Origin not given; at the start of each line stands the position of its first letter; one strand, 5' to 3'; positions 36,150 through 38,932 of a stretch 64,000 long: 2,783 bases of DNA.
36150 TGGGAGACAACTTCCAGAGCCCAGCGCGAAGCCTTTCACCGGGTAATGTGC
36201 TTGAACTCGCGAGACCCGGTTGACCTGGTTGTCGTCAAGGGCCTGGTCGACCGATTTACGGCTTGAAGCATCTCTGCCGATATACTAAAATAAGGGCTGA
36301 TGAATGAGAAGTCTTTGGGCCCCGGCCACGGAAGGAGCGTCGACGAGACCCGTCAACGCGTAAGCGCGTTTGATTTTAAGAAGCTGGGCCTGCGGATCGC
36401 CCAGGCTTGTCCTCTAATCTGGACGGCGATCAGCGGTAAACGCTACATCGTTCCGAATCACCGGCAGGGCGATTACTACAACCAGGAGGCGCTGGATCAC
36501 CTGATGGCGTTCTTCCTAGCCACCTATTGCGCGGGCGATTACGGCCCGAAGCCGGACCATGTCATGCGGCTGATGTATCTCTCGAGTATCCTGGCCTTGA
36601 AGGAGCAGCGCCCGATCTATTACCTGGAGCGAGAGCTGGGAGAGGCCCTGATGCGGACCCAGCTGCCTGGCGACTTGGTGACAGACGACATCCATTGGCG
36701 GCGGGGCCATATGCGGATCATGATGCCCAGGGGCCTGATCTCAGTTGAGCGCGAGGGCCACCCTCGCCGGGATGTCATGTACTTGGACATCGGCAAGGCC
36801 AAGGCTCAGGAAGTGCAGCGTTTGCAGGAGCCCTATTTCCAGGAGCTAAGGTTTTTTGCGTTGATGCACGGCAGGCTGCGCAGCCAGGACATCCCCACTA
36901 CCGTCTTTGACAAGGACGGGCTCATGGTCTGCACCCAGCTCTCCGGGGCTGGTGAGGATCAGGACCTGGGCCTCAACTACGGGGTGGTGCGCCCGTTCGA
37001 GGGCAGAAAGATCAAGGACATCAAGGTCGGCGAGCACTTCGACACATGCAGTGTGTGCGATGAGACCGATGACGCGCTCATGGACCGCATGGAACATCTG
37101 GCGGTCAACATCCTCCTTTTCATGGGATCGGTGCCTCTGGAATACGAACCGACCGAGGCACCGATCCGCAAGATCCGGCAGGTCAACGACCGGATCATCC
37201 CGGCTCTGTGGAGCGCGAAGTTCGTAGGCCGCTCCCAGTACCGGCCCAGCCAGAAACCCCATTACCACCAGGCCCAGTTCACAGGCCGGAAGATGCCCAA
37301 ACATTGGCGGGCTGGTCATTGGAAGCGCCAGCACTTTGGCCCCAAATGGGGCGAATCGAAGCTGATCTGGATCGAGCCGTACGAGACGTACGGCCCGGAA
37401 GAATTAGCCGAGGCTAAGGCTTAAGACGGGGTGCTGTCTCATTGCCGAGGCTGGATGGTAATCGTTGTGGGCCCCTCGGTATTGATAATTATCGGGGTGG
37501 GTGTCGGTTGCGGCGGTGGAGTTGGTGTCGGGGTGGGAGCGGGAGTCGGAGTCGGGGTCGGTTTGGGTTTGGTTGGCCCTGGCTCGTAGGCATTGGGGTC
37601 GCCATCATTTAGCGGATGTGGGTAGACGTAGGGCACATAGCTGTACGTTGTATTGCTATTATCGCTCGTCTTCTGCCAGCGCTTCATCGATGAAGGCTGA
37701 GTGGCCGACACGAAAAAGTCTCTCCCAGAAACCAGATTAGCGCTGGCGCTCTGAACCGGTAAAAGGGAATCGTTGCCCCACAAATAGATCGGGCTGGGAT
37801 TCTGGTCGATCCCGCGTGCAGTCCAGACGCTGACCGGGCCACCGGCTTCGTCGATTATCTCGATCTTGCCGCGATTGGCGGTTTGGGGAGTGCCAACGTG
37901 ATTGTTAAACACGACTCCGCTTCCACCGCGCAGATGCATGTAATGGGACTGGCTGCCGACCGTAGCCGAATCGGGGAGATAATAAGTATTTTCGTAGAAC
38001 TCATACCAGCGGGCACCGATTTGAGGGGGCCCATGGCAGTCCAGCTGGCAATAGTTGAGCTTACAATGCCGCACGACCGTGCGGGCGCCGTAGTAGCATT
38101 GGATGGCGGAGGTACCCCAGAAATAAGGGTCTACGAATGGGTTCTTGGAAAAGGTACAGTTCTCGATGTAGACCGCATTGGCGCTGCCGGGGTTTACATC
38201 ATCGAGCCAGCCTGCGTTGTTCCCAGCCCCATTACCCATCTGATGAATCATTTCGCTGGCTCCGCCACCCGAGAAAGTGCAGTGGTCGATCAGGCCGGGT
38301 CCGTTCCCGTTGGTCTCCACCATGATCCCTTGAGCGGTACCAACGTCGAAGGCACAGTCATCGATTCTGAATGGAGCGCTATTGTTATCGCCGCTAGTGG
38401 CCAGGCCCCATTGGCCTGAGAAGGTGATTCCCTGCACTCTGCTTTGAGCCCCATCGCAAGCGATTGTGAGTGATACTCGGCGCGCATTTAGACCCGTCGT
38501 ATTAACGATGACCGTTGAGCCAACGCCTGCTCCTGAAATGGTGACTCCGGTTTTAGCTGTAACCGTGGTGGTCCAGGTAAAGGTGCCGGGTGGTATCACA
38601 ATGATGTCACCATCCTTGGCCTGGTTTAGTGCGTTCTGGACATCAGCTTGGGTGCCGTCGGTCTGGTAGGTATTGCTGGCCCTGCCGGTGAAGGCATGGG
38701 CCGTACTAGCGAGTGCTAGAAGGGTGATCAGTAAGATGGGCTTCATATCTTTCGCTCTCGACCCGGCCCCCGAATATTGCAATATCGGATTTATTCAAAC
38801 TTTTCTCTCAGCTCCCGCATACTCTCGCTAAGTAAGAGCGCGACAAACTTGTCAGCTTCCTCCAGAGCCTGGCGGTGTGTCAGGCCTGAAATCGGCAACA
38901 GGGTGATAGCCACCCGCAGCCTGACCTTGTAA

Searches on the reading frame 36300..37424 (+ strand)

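Call 19: search_protein_families(library=pfam, proteins=[window:36300-37424:+], max_evalue=0.001)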
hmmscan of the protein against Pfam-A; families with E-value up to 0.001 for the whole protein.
window:36300-37424:+ (374 aa): 0 families

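Call 111: search_protein_families(library=phrogs, proteins=[window:36300-37424:+], max_evalue=0.001)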
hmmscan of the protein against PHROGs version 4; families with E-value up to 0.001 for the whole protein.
window:36300-37424:+ (374 aa): 1 family
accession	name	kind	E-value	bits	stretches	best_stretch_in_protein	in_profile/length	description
phrog_15934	-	unknown function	0.0005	20.7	1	326-368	249-291/305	-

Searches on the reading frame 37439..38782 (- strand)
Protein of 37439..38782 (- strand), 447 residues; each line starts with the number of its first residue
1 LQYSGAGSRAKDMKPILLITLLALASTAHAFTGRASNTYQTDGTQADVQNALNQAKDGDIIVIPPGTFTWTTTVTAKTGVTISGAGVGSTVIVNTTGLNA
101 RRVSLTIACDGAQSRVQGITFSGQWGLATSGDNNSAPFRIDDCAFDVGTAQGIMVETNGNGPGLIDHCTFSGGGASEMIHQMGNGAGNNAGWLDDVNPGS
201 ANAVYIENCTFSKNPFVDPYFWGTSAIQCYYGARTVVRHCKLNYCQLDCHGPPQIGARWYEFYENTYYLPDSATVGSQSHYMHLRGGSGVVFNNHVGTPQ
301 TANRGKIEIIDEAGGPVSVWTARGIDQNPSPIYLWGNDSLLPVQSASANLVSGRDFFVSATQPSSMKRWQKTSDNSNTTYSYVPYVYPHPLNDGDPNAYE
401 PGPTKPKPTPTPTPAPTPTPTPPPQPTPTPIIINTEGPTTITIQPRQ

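Call 17: search_protein_families(library=phrogs, proteins=[window:37439-38782:-], max_evalue=0.001)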
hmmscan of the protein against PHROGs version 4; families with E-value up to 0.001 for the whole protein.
window:37439-38782:- (447 aa): 0 families

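Call 19: search_protein_families(library=pfam, proteins=[window:37439-38782:-], max_evalue=0.001)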
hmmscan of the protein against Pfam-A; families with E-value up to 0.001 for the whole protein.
window:37439-38782:- (447 aa): 2 families
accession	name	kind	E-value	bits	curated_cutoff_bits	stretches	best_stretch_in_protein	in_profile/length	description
PF13229.12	Beta_helix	-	8.8e-06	25.9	25.9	0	75-185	44-148/158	Right handed beta helix region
PF12708.12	Pect-lyase_RHGA_epim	-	4.8e-05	23.7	27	1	36-246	10-209/213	Rhamnogalacturonase A/epimerase, pectate lyase-like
